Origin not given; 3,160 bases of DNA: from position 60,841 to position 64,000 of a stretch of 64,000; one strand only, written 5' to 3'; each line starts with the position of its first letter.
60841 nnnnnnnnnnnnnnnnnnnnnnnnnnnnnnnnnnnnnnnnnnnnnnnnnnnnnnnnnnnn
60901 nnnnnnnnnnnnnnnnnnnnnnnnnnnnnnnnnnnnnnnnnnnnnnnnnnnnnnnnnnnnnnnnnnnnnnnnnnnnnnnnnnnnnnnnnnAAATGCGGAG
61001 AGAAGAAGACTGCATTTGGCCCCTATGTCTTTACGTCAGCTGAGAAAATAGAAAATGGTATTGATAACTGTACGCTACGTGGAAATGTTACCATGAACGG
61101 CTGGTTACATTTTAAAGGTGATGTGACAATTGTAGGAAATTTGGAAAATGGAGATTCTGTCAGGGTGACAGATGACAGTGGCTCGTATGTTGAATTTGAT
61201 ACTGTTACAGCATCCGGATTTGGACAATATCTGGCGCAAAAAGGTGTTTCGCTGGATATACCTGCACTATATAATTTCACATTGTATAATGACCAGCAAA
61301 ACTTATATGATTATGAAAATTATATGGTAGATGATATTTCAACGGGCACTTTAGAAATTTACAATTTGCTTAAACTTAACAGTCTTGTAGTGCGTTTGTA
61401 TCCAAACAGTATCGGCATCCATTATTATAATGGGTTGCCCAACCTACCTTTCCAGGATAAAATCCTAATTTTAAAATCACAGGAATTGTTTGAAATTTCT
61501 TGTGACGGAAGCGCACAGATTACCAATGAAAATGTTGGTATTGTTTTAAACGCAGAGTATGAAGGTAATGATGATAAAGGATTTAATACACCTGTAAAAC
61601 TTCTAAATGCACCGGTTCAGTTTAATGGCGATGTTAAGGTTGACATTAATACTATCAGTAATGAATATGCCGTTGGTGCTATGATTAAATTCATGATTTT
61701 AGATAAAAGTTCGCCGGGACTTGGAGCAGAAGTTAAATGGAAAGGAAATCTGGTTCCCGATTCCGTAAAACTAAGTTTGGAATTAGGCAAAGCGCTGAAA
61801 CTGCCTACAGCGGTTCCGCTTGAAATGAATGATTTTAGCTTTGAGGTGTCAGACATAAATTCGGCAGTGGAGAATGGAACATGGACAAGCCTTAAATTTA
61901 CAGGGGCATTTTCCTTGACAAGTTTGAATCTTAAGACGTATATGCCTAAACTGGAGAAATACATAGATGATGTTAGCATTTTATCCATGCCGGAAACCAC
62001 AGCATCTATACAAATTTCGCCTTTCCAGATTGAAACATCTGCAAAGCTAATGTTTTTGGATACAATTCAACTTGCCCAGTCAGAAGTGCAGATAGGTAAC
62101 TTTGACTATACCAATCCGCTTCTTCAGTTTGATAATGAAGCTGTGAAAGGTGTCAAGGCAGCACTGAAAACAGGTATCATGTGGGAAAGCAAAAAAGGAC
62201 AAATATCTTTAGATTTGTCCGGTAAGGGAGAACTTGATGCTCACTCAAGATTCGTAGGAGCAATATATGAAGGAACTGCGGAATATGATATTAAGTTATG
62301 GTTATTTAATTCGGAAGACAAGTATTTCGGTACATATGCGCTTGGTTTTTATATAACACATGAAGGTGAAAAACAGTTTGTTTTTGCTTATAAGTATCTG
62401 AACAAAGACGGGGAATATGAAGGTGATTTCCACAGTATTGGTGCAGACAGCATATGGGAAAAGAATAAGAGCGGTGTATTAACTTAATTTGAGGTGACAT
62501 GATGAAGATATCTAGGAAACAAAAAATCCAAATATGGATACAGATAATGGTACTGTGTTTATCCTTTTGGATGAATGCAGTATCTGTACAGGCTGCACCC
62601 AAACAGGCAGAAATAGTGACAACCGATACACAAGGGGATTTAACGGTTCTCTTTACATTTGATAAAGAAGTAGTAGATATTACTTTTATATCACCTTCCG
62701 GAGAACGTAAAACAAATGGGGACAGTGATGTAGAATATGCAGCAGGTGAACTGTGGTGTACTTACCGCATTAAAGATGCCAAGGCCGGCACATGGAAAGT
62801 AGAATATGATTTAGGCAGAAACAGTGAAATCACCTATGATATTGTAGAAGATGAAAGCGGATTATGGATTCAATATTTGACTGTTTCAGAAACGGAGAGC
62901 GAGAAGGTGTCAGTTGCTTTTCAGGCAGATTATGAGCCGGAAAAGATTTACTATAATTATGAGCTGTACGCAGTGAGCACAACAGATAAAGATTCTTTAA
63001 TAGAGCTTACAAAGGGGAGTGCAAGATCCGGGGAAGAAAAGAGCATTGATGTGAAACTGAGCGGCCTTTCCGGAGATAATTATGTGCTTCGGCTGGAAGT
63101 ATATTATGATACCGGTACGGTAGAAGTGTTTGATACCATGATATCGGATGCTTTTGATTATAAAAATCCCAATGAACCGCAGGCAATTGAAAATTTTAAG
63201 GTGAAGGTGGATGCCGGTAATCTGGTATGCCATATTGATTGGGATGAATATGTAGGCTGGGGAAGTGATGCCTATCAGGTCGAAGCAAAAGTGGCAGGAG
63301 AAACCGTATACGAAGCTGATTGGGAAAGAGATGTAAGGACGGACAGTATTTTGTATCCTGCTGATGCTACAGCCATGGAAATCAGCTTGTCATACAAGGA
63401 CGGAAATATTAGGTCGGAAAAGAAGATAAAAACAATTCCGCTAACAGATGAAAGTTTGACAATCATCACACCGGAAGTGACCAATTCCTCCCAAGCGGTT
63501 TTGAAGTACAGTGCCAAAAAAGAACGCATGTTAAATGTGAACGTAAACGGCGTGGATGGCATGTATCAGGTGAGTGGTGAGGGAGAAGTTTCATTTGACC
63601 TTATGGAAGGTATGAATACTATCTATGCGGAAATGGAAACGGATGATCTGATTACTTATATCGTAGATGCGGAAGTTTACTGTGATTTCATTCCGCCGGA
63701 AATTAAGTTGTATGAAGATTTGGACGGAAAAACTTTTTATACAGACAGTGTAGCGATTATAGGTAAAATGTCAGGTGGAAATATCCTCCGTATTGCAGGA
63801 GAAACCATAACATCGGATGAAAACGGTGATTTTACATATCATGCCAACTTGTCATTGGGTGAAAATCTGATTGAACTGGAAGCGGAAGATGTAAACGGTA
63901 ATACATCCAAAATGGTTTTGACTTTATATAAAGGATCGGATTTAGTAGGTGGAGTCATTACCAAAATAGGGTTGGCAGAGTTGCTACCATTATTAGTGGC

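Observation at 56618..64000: Zinc-ribbon / vWA-MIDAS / Ig-repeat transmembrane locus: candidate undescribed surface-sensing or adhesion system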

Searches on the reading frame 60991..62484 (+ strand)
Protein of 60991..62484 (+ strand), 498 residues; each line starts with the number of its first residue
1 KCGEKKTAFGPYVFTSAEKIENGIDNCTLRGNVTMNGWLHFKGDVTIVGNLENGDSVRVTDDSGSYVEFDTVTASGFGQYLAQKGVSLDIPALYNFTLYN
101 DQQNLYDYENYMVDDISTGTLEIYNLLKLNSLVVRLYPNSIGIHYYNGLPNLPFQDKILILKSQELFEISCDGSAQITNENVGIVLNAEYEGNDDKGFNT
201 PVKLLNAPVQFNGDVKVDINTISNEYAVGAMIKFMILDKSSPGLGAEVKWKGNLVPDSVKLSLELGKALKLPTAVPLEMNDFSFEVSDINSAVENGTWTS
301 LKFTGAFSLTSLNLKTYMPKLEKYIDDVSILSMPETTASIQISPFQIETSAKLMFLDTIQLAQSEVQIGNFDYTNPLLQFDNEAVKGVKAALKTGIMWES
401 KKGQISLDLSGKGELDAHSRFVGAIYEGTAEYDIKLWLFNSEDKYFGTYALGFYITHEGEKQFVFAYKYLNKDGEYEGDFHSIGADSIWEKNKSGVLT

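Call 47: search_solved_structures(query=A4, max_evalue=10, show_alignments=0)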
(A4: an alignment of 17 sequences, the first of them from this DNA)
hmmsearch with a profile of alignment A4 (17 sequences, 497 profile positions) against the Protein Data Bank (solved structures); distinct sequences matched with E-value up to 10: 13.
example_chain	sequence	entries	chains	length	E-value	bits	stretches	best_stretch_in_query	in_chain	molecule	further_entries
5ucb_B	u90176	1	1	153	1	11.1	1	242-286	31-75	Histone chaperone ASF1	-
5uea_X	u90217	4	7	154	1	11.1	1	242-286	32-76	Histone chaperone ASF1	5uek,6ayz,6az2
1roc_A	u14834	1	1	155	1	11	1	242-286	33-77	Anti-silencing protein 1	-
5eii_G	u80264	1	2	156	1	11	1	242-286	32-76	Histone chaperone ASF1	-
2ygv_A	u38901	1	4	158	1.1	11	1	242-286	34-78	HISTONE CHAPERONE ASF1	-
4rrp_M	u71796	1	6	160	1.1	11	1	242-286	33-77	Antigen Asf1p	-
9awe_A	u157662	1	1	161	1.1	10.9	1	242-286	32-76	Histone chaperone ASF1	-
9avo_A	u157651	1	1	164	1.1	10.9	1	242-286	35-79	Histone chaperone ASF1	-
4eo5_A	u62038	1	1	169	1.2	10.8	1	242-286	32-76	Histone chaperone ASF1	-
6f0y_A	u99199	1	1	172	1.2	10.8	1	242-286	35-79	Histone chaperone ASF1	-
2hue_A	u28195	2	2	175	1.3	10.8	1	242-286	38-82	Anti-silencing protein 1 | Histone chaperone ASF1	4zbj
1wg3_A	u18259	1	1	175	1.3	10.7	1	242-286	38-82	Anti-silencing protein 1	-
2idc_A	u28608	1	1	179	1.3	10.7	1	242-286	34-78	ANTI-SILENCING PROTEIN 1 AND HISTONE H3 CHIMERA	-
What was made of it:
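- Tried and rejected: A profile of the C-terminal domain against PDB sequences gave only noise (ASF1, E about 1; call 47).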

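Call 48: search_protein_families(library=pfam, alignment_id=A4, max_evalue=1)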
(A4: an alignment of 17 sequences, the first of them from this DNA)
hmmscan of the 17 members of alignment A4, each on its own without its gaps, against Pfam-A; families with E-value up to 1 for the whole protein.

A. member 1, seq(498 aa): 0 families

B. families by the number of members that match (of 17 scanned): 6 families
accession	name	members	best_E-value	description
PF03961.19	FapA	2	0.015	Flagellar Assembly Protein A beta solenoid domain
PF00379.29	Chitin_bind_4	2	0.15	Insect cuticle protein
PF22349.1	Fervidolysin_SD2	1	0.021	Fervidolysin, second beta-sandwich domain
PF00227.31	Proteasome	1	0.19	Proteasome subunit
PF03321.19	GH3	1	0.2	GH3 family N-terminal domain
PF01473.26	Choline_bind_1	1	0.22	Putative cell wall binding repeat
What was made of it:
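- It has no Pfam or PDB sequence match (calls 47, 48).
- Tried and rejected: Against Pfam it gave nothing meaningful: FapA beta-solenoid in 2 of 17 members at E 0.015, and Choline_bind_1 in 1 of 17 at E 0.22 (call 48).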

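Call 62: search_protein_representatives(alignment_id=A4)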
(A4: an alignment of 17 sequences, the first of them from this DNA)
Query: 17 sequences, 497 profile positions. Proteins with E-value up to 0.001 (for the whole library): 230; up to 1e-10: 208; up to 1e-30: 175. The best 150 are listed.
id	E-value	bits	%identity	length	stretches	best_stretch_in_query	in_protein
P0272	7.0e-215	730.7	-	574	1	1-497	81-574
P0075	1.8e-201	686.5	-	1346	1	1-496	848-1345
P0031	5.5e-200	681.6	-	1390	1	1-497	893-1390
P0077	8.4e-190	648.0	-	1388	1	2-496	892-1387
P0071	5.9e-185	632.0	-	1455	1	2-494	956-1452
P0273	1.4e-181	620.9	-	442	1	61-496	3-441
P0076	1.2e-177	607.9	-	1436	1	3-496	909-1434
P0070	2.4e-175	600.3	-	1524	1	1-497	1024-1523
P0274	2.2e-171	587.3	-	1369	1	2-487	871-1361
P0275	3.6e-169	580.0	-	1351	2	2-495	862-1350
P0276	4.6e-162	556.5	-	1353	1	2-496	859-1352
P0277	6.0e-162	556.1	-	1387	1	4-496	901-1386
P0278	3.8e-156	537.0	-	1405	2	2-494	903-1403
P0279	1.1e-154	532.2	-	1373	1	2-496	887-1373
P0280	1.8e-146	505.1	-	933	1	2-488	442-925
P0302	2.8e-102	359.3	-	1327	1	1-468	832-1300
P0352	3.6e-79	283.1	-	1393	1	3-468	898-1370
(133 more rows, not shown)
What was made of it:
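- On The g4-g5 family itself (unnamed): 230 representative clusters, nearly all of about 1300-1450 aa apart from shorter, probably fragmentary hits (call 62).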

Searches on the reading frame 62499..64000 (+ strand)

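Call 9: search_protein_families(library=pfam, proteins=[window:62499-64000:+], max_evalue=0.1)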
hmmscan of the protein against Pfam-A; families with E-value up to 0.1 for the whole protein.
window:62499-64000:+ (500 aa): 4 families
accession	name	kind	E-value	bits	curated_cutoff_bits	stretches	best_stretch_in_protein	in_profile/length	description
PF09136.16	Glucodextran_B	-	8.5e-08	32.4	27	1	400-475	1-78/83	Glucodextranase, domain B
PF19077.6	Big_13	-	0.014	16.3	27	0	436-472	55-93/102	Bacterial Ig-like domain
PF18000.7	Top6b_C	-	0.033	14.8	28.6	0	307-353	60-106/111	Type 2 DNA topoisomerase 6 subunit B C-terminal domain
PF23560.1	GBD_Hemicentin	-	0.04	14.3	27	0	56-103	37-85/100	Hemicentin galactose-binding domain-like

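Call 10: search_protein_families(library=ncbifam, proteins=[window:62499-64000:+], max_evalue=0.1)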
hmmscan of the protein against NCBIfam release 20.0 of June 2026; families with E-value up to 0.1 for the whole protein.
window:62499-64000:+ (500 aa): 2 families
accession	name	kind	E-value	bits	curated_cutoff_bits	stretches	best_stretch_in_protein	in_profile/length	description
NF052601.1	undeca_RfbP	equivalog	0.035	13.4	330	1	332-381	172-220/244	undecaprenyl-phosphate galactose phosphotransferase family protein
NF051878.1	lpactltferLnb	equivalog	0.097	11.5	550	0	103-170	87-158/394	lipoprotein N-acyltransferase Lnb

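Call 21: find_homologous_proteins(query=window:62499-64000:+, max_evalue=0.001)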
Query window:62499-64000:+ (500 aa): 72 proteins with E <= 0.001 among 8000 candidates.
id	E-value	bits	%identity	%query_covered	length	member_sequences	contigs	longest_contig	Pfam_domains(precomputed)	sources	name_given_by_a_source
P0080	0.0e+0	1103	100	100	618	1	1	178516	-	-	-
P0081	1.3e-269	913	82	99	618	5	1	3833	-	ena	-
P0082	9.2e-266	900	80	100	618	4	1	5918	-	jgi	-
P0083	4.2e-240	816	71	100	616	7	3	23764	PF09136.17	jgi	-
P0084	5.3e-173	594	54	99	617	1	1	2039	PF09136.17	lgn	-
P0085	1.8e-171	589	54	99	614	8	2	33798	-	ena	-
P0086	5.6e-171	588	53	98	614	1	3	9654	PF09136.17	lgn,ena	-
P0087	2.7e-169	582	53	98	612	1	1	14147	PF09136.17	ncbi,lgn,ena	-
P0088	6.8e-163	561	53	100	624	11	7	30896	PF09136.17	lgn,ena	-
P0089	1.1e-160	554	52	99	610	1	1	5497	PF09136.17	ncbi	-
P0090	8.2e-159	548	54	95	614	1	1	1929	PF26259.1,PF09136.17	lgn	-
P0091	9.7e-158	544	51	99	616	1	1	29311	PF09136.17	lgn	-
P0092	1.7e-157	543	51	97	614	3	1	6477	PF09136.17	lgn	-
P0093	1.8e-151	523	51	98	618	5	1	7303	PF09136.17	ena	-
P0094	2.5e-150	520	51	98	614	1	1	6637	PF09136.17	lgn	-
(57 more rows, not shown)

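Call 36: predict_structure(alignment_id=A3)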
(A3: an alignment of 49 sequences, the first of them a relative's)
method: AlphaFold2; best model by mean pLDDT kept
length: 618 residues; sequences in the alignment: 49
mean_pLDDT: 81.5   pTM: 0.47
mean pLDDT of the five models: 81.5, 81.5, 80.6, 79.4, 78.7
residues with pLDDT >= 90: 224; 70-90: 295; 50-70: 65; < 50: 34
segments of 3 or more residues with pLDDT < 50: 25-31, 481-493, 517-525
pLDDT, mean of each block of 10 residues (from residue 1): 62 77 50 71 81 86 89 86 85 88 80 66 87 85 86 91 79 93 88 90 77 89 85 93 89 74 92 87 93 92 87 92 90 94 95 95 93 95 94 89 91 90 90 90 91 91 87 82 34 54 64 53 53 73 77 76 76 80 78 77 71 52
secondary structure, 60 per line:
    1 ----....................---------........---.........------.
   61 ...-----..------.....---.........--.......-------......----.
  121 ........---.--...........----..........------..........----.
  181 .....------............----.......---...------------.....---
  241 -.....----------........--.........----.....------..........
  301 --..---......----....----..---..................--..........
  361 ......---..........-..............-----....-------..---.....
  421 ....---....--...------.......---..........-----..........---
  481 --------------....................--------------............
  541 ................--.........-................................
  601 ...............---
elements in order: H5-24 E34-41 E45-53 E60-63 E77-81 E85-93 E96-102 E110-115 E120-128 E135-145 E150-159 E166-175 E180-185 E192-203 E208-214 E218-220 E233-237 E242-246 E257-264 E267-275 E280-284 E291-300 E308-313 E318-321 E331-348 E351-366 E370-379 E384-394 E400-403 E416-424 E428-431 E434-436 E443-449 E453-462 E468-477 H495-514 H529-556 H559-567 H569-615

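Call 38: fold_search(model_id=the predicted structure, library=pdb)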
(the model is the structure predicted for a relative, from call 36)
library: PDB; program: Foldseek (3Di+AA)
matches with E <= 10: 1534; with E <= 0.001: 433
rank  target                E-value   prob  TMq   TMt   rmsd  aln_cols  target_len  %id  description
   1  2v5y                  8.3e-12  1.00  0.13  0.14  30.2       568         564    9  Crystal structure of the receptor protein tyrosine phosphatase mu ectodomain (released 2007-09-11)
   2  2jll                  4.0e-11  1.00  0.12  0.18  22.2       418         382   12  Crystal structure of NCAM2 IgIV-FN3II (released 2009-11-17)
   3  8dh9_A                1.3e-10  1.00  0.14  0.16  21.8       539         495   11  Leptin-bound leptin receptor complex-D3-D7 (released 2023-04-19)
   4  4p99_A                1.9e-10  1.00  0.16  0.21  26.2       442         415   13  Ca2+-stabilized adhesin helps an Antarctic bacterium reach out and bind ice (released 2014-06-18)
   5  3t1w                  2.4e-10  1.00  0.20  0.29  16.6       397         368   12  Structure of the four-domain fragment Fn7B89 of oncofetal fibronectin (released 2012-03-21)
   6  6mfa                  2.8e-10  1.00  0.18  0.27  29.1       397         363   14  Fragment of human fibronectin containing the 4th-7th type III domains (released 2019-09-18)
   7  4e0s_A                2.9e-10  1.00  0.13  0.07  27.2       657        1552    8  Crystal Structure of C5b-6 (released 2012-04-18)
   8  9qk2_F                4.2e-10  1.00  0.14  0.13  32.6       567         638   10  Structure of the Complement classical and lectin pathway C3 convertase in complex with substrate C3 (released 2025-12-24)
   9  8dh9_B                5.7e-10  1.00  0.14  0.16  21.3       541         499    9  Leptin-bound leptin receptor complex-D3-D7 (released 2023-04-19)
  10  9ba4_A                6.3e-10  1.00  0.19  0.14  20.2       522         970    9  Full-length cross-linked Contactin 2 (CNTN2) (released 2024-07-17)
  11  6tpw                  6.6e-10  1.00  0.13  0.20  22.4       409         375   12  Crystal structures of FNIII domain one through four of the human leucocyte common antigen-related protein ( LAR) (released 2020-05-13)
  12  9u62_E                7.7e-10  1.00  0.13  0.07  31.3       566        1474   10  AP pathways C3 convertase C3bBbP and C3 complex (released 2026-01-14)
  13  8avb_B                9.0e-10  1.00  0.15  0.15  20.8       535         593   10  Cryo-EM structure for mouse leptin in complex with the mouse LEP-R ectodomain (1:2 mLEP:mLEPR model). (released 2023-04-05)
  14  8v2b_B                9.0e-10  1.00  0.13  0.14  23.7       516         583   12  Cryo-EM structure of mouse type II OSM receptor complex: model for full extracellular assembly (released 2024-11-20)
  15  8g4l_ao               9.9e-10  1.00  0.14  0.14  60.1       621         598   10  Cryo-EM structure of the human cardiac myosin filament (released 2023-11-01)
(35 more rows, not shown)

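Call 41: search_protein_families(library=padloc, proteins=[P0080], max_evalue=0.01)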
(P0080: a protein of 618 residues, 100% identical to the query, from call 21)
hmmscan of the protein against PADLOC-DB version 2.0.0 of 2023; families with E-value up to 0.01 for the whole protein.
P0080 (618 aa): 0 families

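Call 64: find_encoding_contigs(protein=P0080, flank=10000, max_places=2)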
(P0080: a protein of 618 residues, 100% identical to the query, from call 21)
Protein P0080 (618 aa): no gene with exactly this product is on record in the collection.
